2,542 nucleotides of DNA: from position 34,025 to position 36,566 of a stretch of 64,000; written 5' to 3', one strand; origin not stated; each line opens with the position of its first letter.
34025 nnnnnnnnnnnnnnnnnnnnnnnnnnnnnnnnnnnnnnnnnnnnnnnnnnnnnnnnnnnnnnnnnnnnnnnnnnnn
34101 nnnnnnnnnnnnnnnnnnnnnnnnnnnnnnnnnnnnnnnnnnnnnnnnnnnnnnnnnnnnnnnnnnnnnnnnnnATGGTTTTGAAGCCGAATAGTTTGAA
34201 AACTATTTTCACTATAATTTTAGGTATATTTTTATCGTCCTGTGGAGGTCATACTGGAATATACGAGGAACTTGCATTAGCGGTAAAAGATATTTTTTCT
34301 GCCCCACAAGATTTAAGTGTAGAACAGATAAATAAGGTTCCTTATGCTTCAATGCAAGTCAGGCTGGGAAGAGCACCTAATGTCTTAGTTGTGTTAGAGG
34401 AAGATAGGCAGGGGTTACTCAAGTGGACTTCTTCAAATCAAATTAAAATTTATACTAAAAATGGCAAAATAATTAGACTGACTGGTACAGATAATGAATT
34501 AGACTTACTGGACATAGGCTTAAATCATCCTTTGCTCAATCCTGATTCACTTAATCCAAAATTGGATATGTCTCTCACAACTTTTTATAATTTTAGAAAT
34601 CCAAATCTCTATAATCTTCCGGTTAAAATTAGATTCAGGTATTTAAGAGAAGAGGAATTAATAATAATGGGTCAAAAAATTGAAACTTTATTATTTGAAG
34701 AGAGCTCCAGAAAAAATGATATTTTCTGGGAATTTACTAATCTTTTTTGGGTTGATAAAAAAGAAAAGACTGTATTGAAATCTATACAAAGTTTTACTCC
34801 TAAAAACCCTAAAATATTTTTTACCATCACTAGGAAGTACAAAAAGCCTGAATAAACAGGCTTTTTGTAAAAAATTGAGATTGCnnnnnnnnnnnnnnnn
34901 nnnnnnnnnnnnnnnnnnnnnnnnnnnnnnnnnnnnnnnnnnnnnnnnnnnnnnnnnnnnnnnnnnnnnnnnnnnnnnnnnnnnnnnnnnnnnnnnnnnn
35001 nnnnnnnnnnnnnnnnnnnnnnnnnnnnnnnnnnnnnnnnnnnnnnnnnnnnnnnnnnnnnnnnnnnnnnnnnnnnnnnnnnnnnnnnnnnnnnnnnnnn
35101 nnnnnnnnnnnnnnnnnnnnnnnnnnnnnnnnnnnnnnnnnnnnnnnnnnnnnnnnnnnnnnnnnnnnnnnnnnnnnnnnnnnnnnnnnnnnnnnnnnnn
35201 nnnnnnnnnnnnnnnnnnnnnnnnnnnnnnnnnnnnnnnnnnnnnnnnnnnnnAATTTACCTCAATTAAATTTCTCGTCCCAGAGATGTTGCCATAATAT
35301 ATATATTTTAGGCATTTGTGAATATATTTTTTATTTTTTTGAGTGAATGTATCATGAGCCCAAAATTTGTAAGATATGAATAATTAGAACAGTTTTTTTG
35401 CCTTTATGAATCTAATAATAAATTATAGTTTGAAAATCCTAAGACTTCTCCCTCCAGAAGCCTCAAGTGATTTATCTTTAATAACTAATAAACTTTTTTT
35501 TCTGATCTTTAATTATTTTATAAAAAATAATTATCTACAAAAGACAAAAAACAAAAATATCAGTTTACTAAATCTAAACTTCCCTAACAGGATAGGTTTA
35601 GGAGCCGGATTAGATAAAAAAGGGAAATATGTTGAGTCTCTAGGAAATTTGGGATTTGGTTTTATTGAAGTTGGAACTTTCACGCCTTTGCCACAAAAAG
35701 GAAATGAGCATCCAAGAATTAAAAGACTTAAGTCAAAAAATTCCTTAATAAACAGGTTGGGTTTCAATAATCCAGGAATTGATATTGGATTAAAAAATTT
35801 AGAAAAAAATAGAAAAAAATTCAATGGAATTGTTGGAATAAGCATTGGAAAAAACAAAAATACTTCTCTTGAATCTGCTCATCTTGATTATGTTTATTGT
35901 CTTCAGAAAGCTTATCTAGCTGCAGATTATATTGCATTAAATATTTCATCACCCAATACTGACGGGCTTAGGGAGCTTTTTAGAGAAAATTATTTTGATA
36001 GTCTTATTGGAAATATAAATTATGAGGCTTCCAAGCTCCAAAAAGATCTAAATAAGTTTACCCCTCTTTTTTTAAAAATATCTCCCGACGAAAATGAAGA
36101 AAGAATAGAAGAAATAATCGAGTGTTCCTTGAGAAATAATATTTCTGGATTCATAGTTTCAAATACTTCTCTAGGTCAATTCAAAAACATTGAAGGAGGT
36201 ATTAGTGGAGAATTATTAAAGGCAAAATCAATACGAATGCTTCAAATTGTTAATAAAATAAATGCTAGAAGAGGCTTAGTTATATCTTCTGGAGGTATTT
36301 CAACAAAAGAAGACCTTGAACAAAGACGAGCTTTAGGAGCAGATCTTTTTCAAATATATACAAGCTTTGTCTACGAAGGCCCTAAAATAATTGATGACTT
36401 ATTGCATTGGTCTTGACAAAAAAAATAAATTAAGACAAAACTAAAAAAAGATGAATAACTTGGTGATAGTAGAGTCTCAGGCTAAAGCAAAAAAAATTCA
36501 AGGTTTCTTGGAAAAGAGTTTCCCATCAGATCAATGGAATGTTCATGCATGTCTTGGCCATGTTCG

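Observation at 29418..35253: Orphan YjbE/F/H plus giant SLBB exporter module wedged between nadK and pyrD, with no glycan-synthesis genes nearby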

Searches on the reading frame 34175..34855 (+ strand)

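Call 3: search_protein_families(library=pfam, proteins=[window:34175-34855:+], max_evalue=0.1)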
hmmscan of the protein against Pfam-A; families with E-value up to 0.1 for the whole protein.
window:34175-34855:+ (226 aa): 2 families
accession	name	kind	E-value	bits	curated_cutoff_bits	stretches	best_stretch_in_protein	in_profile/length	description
PF11102.13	YjbF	-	7.2e-28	98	25.9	1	36-217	7-187/189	Group 4 capsule polysaccharide lipoprotein gfcB, YjbF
PF13907.11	CHD1-like_C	-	0.046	14.6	28.3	1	159-203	44-92/96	Chromodomain-helicase-DNA-binding protein 1-like, C-terminal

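Call 4: search_protein_families(library=ncbifam, proteins=[window:34175-34855:+], max_evalue=0.1)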
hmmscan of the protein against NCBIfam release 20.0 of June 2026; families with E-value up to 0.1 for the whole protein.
window:34175-34855:+ (226 aa): 0 families

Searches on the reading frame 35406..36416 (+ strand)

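Call 10: search_protein_families(library=pfam, proteins=[window:35406-36416:+], max_evalue=0.00001)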
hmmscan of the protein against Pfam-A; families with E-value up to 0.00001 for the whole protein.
window:35406-36416:+ (336 aa): 1 family
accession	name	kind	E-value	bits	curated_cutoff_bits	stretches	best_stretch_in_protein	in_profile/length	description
PF01180.27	DHO_dh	-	1e-57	196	27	1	53-332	5-283/291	Dihydroorotate dehydrogenase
